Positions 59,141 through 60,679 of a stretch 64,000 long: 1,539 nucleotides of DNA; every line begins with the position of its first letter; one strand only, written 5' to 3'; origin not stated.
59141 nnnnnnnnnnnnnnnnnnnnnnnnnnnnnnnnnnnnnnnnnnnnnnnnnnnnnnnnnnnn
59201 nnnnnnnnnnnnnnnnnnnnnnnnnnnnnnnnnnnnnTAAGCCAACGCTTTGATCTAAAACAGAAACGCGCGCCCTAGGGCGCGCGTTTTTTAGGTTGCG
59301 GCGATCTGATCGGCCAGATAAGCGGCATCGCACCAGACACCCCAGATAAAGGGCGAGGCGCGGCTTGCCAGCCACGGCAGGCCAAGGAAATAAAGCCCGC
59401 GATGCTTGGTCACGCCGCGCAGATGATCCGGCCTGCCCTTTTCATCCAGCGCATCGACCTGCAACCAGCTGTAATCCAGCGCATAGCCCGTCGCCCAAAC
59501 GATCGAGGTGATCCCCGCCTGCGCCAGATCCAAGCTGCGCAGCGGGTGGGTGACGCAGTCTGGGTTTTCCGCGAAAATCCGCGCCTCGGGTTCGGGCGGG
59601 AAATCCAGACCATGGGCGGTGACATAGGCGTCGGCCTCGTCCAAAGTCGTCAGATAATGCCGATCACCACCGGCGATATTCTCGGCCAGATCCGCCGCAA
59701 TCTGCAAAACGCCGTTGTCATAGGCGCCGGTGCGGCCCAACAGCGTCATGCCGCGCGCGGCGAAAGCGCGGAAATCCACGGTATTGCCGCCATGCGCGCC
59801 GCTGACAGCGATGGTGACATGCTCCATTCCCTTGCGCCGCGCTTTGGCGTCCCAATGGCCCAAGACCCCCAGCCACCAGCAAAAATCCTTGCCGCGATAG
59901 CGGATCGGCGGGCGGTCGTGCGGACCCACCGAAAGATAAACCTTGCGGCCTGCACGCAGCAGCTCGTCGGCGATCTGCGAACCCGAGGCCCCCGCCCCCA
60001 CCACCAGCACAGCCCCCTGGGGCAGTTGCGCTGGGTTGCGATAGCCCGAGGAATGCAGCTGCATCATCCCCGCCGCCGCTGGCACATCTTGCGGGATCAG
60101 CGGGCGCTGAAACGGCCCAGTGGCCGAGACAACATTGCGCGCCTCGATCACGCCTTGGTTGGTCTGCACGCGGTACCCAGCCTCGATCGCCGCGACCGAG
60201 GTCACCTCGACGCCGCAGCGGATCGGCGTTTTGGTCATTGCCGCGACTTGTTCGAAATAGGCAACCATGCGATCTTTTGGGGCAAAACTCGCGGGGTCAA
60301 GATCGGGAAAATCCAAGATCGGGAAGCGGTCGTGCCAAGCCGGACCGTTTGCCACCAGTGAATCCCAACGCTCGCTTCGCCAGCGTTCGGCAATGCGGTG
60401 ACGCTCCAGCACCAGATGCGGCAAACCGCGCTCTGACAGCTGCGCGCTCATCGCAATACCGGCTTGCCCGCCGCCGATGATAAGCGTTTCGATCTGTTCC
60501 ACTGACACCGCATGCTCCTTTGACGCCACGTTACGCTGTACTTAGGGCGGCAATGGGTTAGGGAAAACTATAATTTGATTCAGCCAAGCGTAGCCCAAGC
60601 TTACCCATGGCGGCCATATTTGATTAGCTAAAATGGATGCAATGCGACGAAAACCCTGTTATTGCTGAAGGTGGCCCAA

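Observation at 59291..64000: Probable histamine/imidazole-4-acetate catabolic cluster using a dehydrogenase entry step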

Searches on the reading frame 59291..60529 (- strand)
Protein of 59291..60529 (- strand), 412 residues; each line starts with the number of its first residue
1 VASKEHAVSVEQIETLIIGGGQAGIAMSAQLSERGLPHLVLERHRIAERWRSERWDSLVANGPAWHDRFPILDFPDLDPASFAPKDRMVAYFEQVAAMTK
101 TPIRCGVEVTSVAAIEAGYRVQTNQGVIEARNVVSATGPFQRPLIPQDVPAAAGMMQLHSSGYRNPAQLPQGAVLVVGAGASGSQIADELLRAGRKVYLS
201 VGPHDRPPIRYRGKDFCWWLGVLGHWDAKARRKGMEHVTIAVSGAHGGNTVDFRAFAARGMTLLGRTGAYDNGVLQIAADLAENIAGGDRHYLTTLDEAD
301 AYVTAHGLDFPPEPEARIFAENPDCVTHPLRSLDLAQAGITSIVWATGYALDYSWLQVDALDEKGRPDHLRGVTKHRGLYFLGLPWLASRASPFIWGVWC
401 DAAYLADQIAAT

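Call 4: search_protein_families(library=pfam, proteins=[window:59291-60529:-])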
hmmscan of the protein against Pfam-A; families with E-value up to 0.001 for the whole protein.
window:59291-60529:- (412 aa): 11 families
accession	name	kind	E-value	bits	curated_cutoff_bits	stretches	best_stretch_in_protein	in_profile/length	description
PF13738.12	Pyr_redox_3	-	4.3e-28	98.9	30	1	16-200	1-193/305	Pyridine nucleotide-disulphide oxidoreductase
PF01266.30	DAO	-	3e-09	37.3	27.9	0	16-47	3-35/353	FAD dependent oxidoreductase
PF13434.12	Lys_Orn_oxgnase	-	3.5e-09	36.7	21.3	1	90-198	99-215/339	L-lysine 6-monooxygenase/L-ornithine 5-monooxygenase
PF07992.20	Pyr_redox_2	-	5.1e-09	36.4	26.1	1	15-199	3-170/291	Pyridine nucleotide-disulphide oxidoreductase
PF01494.25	FAD_binding_3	-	8.1e-07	29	22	1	13-45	2-34/349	FAD binding domain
PF13450.12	NAD_binding_8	-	9.5e-07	29.4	21.9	0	17-54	1-39/68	NAD(P)-binding Rossmann-like domain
PF00743.25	FMO-like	-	1.4e-06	27.6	22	1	126-201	137-213/532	Flavin-binding monooxygenase-like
PF13454.12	NAD_binding_9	-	3.4e-06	27.5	21.8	0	73-139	80-154/155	FAD-NAD(P)-binding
PF03486.20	HI0933_like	-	3.6e-05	23.8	50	0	14-45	2-33/244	HI0933-like protein Rossmann domain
PF01134.28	GIDA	-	0.00024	20.7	22.1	0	174-200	2-28/391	Glucose inhibited division protein A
PF00070.33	Pyr_redox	-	0.00076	20.4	22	0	174-199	2-27/82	Pyridine nucleotide-disulphide oxidoreductase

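Call 5: search_protein_families(library=ncbifam, proteins=[window:59291-60529:-])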
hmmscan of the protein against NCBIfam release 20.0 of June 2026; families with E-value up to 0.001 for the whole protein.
window:59291-60529:- (412 aa): 17 families
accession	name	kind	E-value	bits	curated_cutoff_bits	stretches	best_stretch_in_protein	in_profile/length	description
TIGR04046.1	MSMEG_0569_nitr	hypoth_equivalog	3.2e-102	342.5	498.35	1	15-409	3-400/400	MSMEG_0569 family flavin-dependent oxidoreductase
NF040505.1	ArsO_flavin_mono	equivalog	5e-32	111.7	425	1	14-198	2-187/346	ArsO family NAD(P)H-dependent flavin-containing monooxygenase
TIGR04018.1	Bthiol_YpdA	hypoth_equivalog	7e-16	57.9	339.9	1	15-199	2-180/316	YpdA family putative bacillithiol disulfide reductase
NF008425.0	PRK11259.1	equivalog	7.6e-09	35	257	0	80-146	138-210/377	N-methyl-L-tryptophan oxidase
NF002480.1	PRK01747.1-1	equivalog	9.1e-08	30.9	540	0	115-199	204-276/645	bifunctional tRNA (5-methylaminomethyl-2-thiouridine)(34)-methyltransferase MnmC2/FAD-dependent 5-carboxymethylaminomethyl-2-thiouridine(34)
TIGR02352.1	thiamin_ThiO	equivalog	5.8e-07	28.9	250.8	0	75-158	134-225/351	glycine oxidase ThiO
TIGR00275.1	TIGR00275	subfamily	1.2e-06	27.7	183.8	0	88-139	108-159/401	aminoacetone oxidase family FAD-binding enzyme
NF006593.0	PRK09126.1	equivalog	2.9e-06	26.4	420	0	12-45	4-37/393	5-demethoxyubiquinol-8 5-hydroxylase UbiM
TIGR03197.1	MnmC_Cterm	equivalog_domain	6.3e-06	25.5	174.2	0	15-47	2-35/400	FAD-dependent 5-carboxymethylaminomethyl-2-thiouridine(34) oxidoreductase MnmC1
NF004780.0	PRK06126.1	subfamily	9.9e-06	24.1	445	1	10-46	6-42/552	hypothetical protein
NF004832.0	PRK06184.1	subfamily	1e-05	24.6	476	0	173-199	8-34/506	hypothetical protein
TIGR01790.1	carotene-cycl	subfamily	2.1e-05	23.9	209.5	0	16-44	3-31/387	lycopene cyclase family protein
TIGR02032.1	GG-red-SF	subfamily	2.6e-05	24.1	158.8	0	174-199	3-28/297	geranylgeranyl reductase family protein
NF049967.1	QhpG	equivalog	0.00031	19.8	240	0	16-50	2-36/423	flavin-dependent monooxygenase QhpG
NF050086.1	pipecolate_AmaA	exception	0.00035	19.3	600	0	11-48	24-61/425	L-pipecolate oxidase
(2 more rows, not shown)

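Call 18: find_homologous_proteins(query=window:59291-60508:-, max_evalue=1e-20)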
Query window:59291-60508:- (405 aa): 8000 proteins with E <= 1e-20 among 8000 candidates; the best 120 are listed.
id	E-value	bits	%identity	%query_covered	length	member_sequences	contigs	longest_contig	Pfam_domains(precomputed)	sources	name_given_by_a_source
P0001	4.6e-273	923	99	100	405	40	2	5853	PF01266.31,PF13434.13,PF00743.26,PF13450.13,PF07992.21,PF13738.13,PF13454.13,PF01494.26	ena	-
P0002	9.4e-223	758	80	100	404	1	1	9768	PF01266.31,PF13434.13,PF00743.26,PF13450.13,PF07992.21,PF13738.13,PF03486.21,PF13454.13,PF01494.26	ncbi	ncbi:MAG: flavin-containing monooxygenase [Cypionkella sp.]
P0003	1.3e-222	757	80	100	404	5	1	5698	PF01266.31,PF13434.13,PF00743.26,PF13450.13,PF07992.21,PF13738.13,PF03486.21,PF01494.26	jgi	jgi:putative flavoprotein involved in K+ transport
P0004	1.0e-221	754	81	100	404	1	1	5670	PF01266.31,PF13434.13,PF00743.26,PF13450.13,PF07992.21,PF13738.13,PF13454.13,PF01494.26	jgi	jgi:putative flavoprotein involved in K+ transport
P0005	8.4e-221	751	80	100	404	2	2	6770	PF01266.31,PF13434.13,PF00743.26,PF13450.13,PF07992.21,PF13738.13,PF03486.21,PF13454.13,PF01494.26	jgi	jgi:putative flavoprotein involved in K+ transport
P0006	1.6e-220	750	80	100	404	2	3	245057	PF01266.31,PF13434.13,PF00743.26,PF13450.13,PF07992.21,PF13738.13,PF13454.13,PF01494.26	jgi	jgi:putative flavoprotein involved in K+ transport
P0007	2.3e-219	746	80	100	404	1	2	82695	PF01266.31,PF13434.13,PF00743.26,PF13450.13,PF07992.21,PF13738.13,PF13454.13,PF01494.26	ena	-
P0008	1.1e-218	744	79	100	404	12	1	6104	PF01266.31,PF13434.13,PF00743.26,PF13450.13,PF07992.21,PF13738.13,PF03486.21,PF13454.13,PF01494.26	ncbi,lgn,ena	-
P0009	2.3e-214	730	79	100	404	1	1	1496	PF01266.31,PF13434.13,PF00743.26,PF13450.13,PF07992.21,PF13738.13,PF03486.21,PF13454.13,PF01494.26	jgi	jgi:putative flavoprotein involved in K+ transport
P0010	9.1e-214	728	79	99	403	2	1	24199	PF01266.31,PF13434.13,PF00743.26,PF13450.13,PF07992.21,PF13738.13,PF03486.21,PF13454.13,PF01494.26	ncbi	-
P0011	1.1e-213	728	78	100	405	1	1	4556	PF01266.31,PF13434.13,PF00743.26,PF13450.13,PF07992.21,PF00070.34,PF13738.13,PF03486.21,PF13454.13,PF01494.26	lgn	-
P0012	4.3e-205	699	75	100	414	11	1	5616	PF01266.31,PF13434.13,PF00743.26,PF13450.13,PF07992.21,PF13738.13,PF03486.21,PF13454.13,PF01494.26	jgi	jgi:putative flavoprotein involved in K+ transport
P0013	7.5e-202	689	74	100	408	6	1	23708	PF01266.31,PF13434.13,PF00743.26,PF13450.13,PF07992.21,PF13738.13,PF13454.13,PF01494.26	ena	-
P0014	3.0e-201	687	74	100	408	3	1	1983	PF01266.31,PF13434.13,PF00743.26,PF13450.13,PF07992.21,PF13738.13,PF03486.21,PF13454.13,PF01494.26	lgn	-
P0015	4.8e-201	686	74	100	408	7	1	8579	PF01266.31,PF13434.13,PF13450.13,PF07992.21,PF13738.13,PF13454.13,PF01494.26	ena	-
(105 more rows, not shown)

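Call 20: search_dna_similar(query=window:59291-60508:-, collection=plasmids, mode=protein, max_rows=40, max_evalue=1e-50)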
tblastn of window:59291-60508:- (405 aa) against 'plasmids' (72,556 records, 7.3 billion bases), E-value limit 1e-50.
Records with a match: 737; places in all: 761; records where one place covers at least 80% of the query: 735.
Best place of each record, by identity: 60-80% 210; <60% 527.
By first word of the organism name: Klebsiella 475; Escherichia 37; Acetobacter 28; Agrobacterium 28; Acinetobacter 17; Pantoea 15; Rhizobium 12; Leisingera 12; Paraburkholderia 11; Burkholderia 10; and 43 more.
By predicted mobility (MOB-suite, as given by PLSDB): non-mobilizable 484; conjugative 177; mobilizable 76.
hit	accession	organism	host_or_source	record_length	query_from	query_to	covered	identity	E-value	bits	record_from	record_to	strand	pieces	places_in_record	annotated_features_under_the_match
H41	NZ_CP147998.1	Neorhizobium sp. EC2-8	-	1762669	1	403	100%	66.3%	3e-144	561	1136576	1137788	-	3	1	record has no annotation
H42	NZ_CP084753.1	Roseateles sp. XES5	Xenopus laevis,bacterial culture,swab ...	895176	1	403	100%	66.0%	1e-169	533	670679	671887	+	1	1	NAD(P)/FAD-dependent oxidoreductase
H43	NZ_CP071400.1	Rhizobium leguminosarum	lentil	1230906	1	402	99%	65.6%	7e-167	525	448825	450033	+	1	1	record has no annotation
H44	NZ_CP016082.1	Streptomyces sp. SAT1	Adenophora trachelioides Maxim.,single ...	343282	4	402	99%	65.6%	9e-165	519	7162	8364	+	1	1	NAD(P)/FAD-dependent oxidoreductase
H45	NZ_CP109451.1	Streptomyces sp. NBC_01471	-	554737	4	402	99%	65.6%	6e-164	516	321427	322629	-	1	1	NAD(P)/FAD-dependent oxidoreductase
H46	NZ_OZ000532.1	Shinella sp. WSC3-e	-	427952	1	403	100%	64.8%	6e-164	516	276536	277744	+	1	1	NAD(P)/FAD-dependent oxidoreductase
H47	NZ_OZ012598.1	Shinella sp. WSD5-1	-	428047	1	403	100%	64.8%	6e-164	516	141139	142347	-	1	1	NAD(P)/FAD-dependent oxidoreductase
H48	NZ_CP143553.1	Burkholderia multivorans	Homo sapiens,bronchoalveolar lavage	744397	6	403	98%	65.3%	8e-155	490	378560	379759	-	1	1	NAD(P)/FAD-dependent oxidoreductase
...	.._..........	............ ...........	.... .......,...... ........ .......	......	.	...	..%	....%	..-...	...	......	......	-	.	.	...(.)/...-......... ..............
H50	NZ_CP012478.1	Arthrobacter sp. ERGS1:01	single,stream water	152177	1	403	100%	64.2%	6e-164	516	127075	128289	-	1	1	NAD(P)/FAD-dependent oxidoreductase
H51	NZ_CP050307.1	Rhizobium lusitanum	Oxytropis pumilio,cell culture,root ...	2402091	1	404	100%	64.0%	2e-170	535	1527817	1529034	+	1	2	none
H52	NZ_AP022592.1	Mycolicibacterium arabiense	-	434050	1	403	100%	64.0%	4e-164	517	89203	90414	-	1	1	NAD(P)/FAD-dependent oxidoreductase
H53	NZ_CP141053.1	Paracoccus denitrificans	-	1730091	1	402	99%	64.1%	1e-161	510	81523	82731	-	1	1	none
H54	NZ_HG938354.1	Neorhizobium galegae bv. orientalis str. HAMBI 540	Galega orientalis root nodule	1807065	1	403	100%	63.7%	7e-160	505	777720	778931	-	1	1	record has no annotation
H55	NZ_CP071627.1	Rhizobium leguminosarum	lentil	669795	1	402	99%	63.6%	4e-160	506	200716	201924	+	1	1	NAD(P)/FAD-dependent oxidoreductase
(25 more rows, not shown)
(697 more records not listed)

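Call 32: search_solved_structures(query=window:59291-60508:-, max_evalue=0.00001)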
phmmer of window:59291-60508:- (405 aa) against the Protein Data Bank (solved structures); distinct sequences matched with E-value up to 0.00001: 13.
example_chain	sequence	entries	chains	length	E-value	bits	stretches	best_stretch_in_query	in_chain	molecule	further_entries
4usr_A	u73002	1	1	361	3.5e-17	65.5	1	6-201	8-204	MONOOXYGENASE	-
8acs_A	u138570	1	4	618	3.4e-15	59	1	8-190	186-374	FAD-dependent oxidoreductase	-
4usq_A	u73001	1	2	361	1.6e-14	56.7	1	5-188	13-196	PYRIDINE NUCLEOTIDE-DISULFIDE OXIDOREDUCTASE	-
4c5o_A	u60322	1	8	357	3.8e-12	48.9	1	4-186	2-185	FLAVIN MONOOXYGENASE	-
4a9w_A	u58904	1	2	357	4.2e-12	48.8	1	4-188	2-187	MONOOXYGENASE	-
8z17_A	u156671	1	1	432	9.7e-08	34.4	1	9-194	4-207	Flavin-dependent monooxygenase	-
8z12_A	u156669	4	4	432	9.7e-08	34.4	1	9-194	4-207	Flavin-dependent monooxygenase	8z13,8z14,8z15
8z16_A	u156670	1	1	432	1.1e-07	34.3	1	9-194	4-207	Flavin-dependent monooxygenase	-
7a7b_A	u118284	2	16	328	3.5e-06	29.3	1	4-192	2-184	YpdA family putative bacillithiol disulfide reductase Bdr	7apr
2oln_A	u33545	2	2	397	5.6e-06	28.6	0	4-39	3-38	nikD protein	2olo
3hzl_A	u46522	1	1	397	5.6e-06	28.6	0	4-39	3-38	NikD protein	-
2q6u_A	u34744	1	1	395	5.9e-06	28.5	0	4-39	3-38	NikD protein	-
5nmw_A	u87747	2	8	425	8.5e-06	28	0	9-193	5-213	Flavin-containing monooxygenase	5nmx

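Call 42: find_related_loci(query=A1, collection=genome_contigs, flank=10000)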
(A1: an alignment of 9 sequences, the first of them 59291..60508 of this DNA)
Query A1 (405 aa) in genome_contigs; peptide patterns used: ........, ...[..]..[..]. (x = any residue, [..] = any of these).
600 stretches matched a pattern (row limit reached: there are more); 591 encode a relative of the query (tblastn E <= 1e-3); the best 80 are kept; 80 distinct loci.
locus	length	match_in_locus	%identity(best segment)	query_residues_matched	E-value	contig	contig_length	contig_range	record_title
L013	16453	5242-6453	72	1-404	0e+0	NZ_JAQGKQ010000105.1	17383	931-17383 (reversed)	MAG: Cypionkella sp. isolate RYN_515 scaffold_1009293, whole genome shotgun sequence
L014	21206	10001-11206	69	3-404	0e+0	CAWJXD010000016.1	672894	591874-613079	MAG: uncultured Alphaproteobacteria bacterium isolate MFD04651.bin.1.217 genome assembly, contig: contig_966, whole geno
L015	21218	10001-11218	70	4-404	0e+0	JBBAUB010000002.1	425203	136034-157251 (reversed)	MAG: Gemmobacter sp. isolate EUL_286 ctg2-EUL_286, whole genome shotgun sequence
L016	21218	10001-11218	70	1-404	0e+0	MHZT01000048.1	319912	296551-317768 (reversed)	MAG: Rhodobacterales bacterium RIFCSPHIGHO2_02_FULL_62_130 rifcsphigho2_02_scaffold_7, whole genome shotgun sequence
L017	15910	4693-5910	68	1-404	0e+0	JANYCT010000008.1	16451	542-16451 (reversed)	MAG: Actinomycetes bacterium isolate 336R_metabinner_2 336R_k141_5405, whole genome shotgun sequence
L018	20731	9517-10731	66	1-403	0e+0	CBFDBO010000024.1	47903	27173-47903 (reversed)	MAG TPA_asm: uncultured Rhodospirillales bacterium isolate SRR26215676_binner12_Refined_78 genome assembly, contig: ERZ2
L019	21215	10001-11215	68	1-403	0e+0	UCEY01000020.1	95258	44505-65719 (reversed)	Rhizobiales bacterium isolate AFS068226 genome assembly, contig: contig_20, whole genome shotgun sequence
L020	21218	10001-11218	69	1-404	0e+0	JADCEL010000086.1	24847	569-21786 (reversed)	MAG: Rhodobacter sp. isolate M090S1SP3A40QC M090S1_86, whole genome shotgun sequence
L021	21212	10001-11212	69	1-404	0e+0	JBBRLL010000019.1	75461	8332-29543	MAG: Rhodobacterales bacterium isolate La1_maxbin2.026 LA1C_X2.026_k141_2895736L_75461_cov_21.5040, whole genome shotgun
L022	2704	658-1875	67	1-404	0e+0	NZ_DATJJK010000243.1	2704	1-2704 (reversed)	MAG: Acidisoma sp. isolate SMAG_U15563 k141_9019188, whole genome shotgun sequence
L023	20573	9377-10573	67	6-404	0e+0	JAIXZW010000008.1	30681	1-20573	MAG: Rhodobacteraceae bacterium isolate D8_MAG_00063 pond_D8_MAG_00063_000000000019, whole genome shotgun sequence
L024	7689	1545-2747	68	5-403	0e+0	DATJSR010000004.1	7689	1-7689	MAG TPA_asm: Steroidobacteraceae bacterium isolate SMAG_U14998 k141_3788680, whole genome shotgun sequence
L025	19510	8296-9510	66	1-403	0e+0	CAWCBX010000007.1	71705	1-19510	MAG: uncultured Gammaproteobacteria bacterium isolate MFD03551.bin.3.55 genome assembly, contig: contig_100571, whole ge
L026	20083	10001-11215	67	1-404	0e+0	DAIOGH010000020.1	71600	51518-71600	MAG TPA_asm: Paracoccaceae bacterium isolate CTOTU24466 NODE_328_length_71600_cov_15.738388, whole genome shotgun sequen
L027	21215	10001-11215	67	1-404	0e+0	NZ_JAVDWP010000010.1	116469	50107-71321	Pseudotabrizicola sp. 4114 Ga0454472_10, whole genome shotgun sequence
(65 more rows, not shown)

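Call 46: search_protein_families(library=pfam, proteins=[L013:3831-5018:-, L013:6821-8203:+, L013:8422-9882:+, L013:10069-11841:+, L013:12583-13653:+], max_evalue=0.00001)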
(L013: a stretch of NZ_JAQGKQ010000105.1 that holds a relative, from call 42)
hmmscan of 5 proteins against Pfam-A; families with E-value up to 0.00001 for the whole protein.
L013:3831-5018:- (395 aa): 2 families
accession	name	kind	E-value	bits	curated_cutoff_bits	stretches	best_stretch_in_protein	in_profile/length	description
PF00355.32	Rieske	-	6.7e-22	77.6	20.3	1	68-149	2-82/88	Rieske [2Fe-2S] domain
PF00848.25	Ring_hydroxyl_A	-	2.6e-21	76.9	24.9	1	208-393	9-206/208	Ring hydroxylating alpha subunit (catalytic domain)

L013:6821-8203:+ (460 aa): 1 family
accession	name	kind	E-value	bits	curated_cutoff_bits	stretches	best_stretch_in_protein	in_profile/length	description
PF00202.27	Aminotran_3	-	7.4e-87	292.1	30.5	1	38-455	8-403/403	Aminotransferase class-III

L013:8422-9882:+ (486 aa): 2 families
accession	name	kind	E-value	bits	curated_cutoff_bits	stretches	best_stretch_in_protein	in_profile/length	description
PF00155.27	Aminotran_1_2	-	7.8e-14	52.1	19.7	1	190-479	65-361/361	Aminotransferase class I and II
PF00392.27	GntR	-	1.7e-13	50.5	27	1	18-81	1-64/64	Bacterial regulatory proteins, gntR family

L013:10069-11841:+ (590 aa): 3 families
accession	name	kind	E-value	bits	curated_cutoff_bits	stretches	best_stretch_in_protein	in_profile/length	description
PF00205.28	TPP_enzyme_M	-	1.5e-37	128.8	30.4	1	187-324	1-136/137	Thiamine pyrophosphate enzyme, central domain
PF02776.23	TPP_enzyme_N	-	2.3e-30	105.2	26.8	1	3-119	1-119/119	Thiamine pyrophosphate enzyme, N-terminal TPP binding domain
PF02775.26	TPP_enzyme_C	-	3.5e-28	98.7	21.9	1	404-555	1-150/151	Thiamine pyrophosphate enzyme, C-terminal TPP binding domain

L013:12583-13653:+ (356 aa): 1 family
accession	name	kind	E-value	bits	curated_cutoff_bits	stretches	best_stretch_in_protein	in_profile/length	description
PF00871.23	Acetate_kinase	-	8.1e-83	278.7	22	1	2-329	2-351/392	Acetokinase family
